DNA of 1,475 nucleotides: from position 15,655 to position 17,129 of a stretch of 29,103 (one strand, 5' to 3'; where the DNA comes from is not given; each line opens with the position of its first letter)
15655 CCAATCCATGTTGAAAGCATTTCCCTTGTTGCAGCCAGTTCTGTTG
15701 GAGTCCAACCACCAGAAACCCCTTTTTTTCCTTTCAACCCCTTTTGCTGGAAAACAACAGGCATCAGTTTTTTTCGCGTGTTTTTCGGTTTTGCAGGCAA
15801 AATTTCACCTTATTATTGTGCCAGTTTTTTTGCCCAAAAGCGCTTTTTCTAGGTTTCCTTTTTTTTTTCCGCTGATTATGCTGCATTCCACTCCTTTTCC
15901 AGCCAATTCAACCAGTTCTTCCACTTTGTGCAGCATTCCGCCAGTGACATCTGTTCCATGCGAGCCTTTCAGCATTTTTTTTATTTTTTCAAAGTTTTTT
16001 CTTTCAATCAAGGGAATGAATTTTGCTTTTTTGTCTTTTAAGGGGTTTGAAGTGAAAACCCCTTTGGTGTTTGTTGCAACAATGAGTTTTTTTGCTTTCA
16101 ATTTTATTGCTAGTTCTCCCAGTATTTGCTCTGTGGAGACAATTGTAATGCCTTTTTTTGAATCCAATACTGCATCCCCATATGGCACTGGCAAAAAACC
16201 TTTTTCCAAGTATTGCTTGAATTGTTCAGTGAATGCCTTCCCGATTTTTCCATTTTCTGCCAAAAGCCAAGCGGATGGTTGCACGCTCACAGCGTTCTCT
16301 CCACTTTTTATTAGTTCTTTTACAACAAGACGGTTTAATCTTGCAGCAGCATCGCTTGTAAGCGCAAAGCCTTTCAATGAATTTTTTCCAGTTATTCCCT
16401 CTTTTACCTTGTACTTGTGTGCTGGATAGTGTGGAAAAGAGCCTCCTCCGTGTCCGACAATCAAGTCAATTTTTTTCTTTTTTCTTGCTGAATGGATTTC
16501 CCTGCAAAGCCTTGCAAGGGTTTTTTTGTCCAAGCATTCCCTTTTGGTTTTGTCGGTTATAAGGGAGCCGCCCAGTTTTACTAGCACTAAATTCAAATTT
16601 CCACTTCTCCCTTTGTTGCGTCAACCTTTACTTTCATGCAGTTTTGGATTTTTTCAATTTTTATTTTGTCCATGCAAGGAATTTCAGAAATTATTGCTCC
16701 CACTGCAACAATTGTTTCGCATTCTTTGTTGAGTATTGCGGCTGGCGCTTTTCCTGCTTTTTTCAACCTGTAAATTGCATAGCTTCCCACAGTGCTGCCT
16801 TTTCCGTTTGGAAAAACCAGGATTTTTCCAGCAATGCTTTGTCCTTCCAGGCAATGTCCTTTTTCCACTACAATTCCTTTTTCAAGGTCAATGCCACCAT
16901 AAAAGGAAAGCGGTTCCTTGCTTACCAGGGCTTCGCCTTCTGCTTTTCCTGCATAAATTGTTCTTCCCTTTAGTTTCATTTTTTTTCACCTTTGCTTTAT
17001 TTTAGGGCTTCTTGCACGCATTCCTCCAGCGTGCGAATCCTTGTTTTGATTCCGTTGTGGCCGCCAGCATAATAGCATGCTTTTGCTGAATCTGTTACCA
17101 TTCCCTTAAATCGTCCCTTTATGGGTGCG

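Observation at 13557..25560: Complete archaeal-type mevalonate pathway in one 12-kb, 14-gene, translationally coupled array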

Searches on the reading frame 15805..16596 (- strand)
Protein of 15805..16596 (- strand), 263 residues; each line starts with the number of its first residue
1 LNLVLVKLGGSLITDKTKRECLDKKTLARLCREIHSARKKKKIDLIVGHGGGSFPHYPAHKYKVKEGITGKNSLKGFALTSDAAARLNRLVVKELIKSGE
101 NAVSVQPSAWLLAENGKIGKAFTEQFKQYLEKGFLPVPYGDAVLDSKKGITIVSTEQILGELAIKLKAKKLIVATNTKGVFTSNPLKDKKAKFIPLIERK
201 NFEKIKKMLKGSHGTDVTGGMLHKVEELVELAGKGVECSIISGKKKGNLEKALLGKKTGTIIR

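Call 5: search_protein_families(library=pfam, proteins=[window:15805-16596:-], max_evalue=0.01)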
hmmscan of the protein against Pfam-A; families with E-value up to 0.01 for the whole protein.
window:15805-16596:- (263 aa): 1 family
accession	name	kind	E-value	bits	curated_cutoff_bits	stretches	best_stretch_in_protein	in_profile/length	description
PF00696.33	AA_kinase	-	1.2e-42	146.7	24.9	1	3-242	2-234/234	Amino acid kinase family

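Call 7: search_protein_families(library=ncbifam, proteins=[window:15805-16596:-], max_evalue=0.001)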
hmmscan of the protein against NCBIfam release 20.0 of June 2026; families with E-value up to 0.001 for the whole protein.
window:15805-16596:- (263 aa): 9 families
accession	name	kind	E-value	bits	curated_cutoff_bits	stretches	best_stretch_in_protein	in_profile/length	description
NF040647.1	IPPK_Arch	equivalog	2.2e-65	220.5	120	1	5-262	2-259/259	isopentenyl phosphate kinase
NF000338.1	fomA_AB016934.1.gene6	equivalog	6.1e-16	58.3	550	1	3-250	5-242/266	fosfomycin resistance kinase FomA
TIGR00761.1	argB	equivalog_domain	7.5e-13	48.6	151.3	1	4-241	2-231/231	acetylglutamate kinase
TIGR01027.1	proB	equivalog_domain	1.1e-12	47.8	186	1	163-262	153-251/363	glutamate 5-kinase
TIGR02076.1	pyrH_arch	equivalog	2.8e-11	43.5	158.05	1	154-262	117-221/222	UMP kinase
TIGR02075.1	pyrH_bact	equivalog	1.2e-09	38.2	243.9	1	4-262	4-232/233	UMP kinase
TIGR01092.1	P5CS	equivalog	5.1e-08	31.6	796.75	1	148-262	163-273/715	delta l-pyrroline-5-carboxylate synthetase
NF010659.0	PRK14058.1-1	equivalog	3.5e-07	29.6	223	1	116-258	133-264/267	[LysW]-aminoadipate kinase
NF000122.1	485965_fosC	equivalog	1.6e-06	28.3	350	1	96-245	18-161/182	fosfomycin resistance kinase FosC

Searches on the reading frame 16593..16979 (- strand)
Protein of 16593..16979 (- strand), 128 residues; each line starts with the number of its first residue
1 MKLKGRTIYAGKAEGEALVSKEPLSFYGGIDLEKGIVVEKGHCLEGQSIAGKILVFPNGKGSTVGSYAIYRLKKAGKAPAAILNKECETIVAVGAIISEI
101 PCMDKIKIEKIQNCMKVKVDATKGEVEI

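Call 4: search_protein_families(library=pfam, proteins=[window:16593-16979:-], max_evalue=0.01)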
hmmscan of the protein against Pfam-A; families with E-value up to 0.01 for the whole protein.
window:16593-16979:- (128 aa): 1 family
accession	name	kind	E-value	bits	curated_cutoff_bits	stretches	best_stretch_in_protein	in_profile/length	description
PF01989.23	AcnX_swivel_put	-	1.4e-33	115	27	1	24-102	1-79/80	Aconitase X swivel domain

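Call 6: search_protein_families(library=ncbifam, proteins=[window:16593-16979:-], max_evalue=0.001)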
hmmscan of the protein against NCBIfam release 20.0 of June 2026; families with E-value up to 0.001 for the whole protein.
window:16593-16979:- (128 aa): 2 families
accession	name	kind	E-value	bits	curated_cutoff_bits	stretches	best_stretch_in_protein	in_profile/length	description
NF003046.0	PRK03955.1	equivalog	1.8e-54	183.2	163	1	1-128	2-129/132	DUF126 domain-containing protein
NF051439.1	C3LHypDHLhpIPSEAE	equivalog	2.5e-23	82.3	700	1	7-102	2-97/555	cis-3-hydroxy-L-proline dehydratase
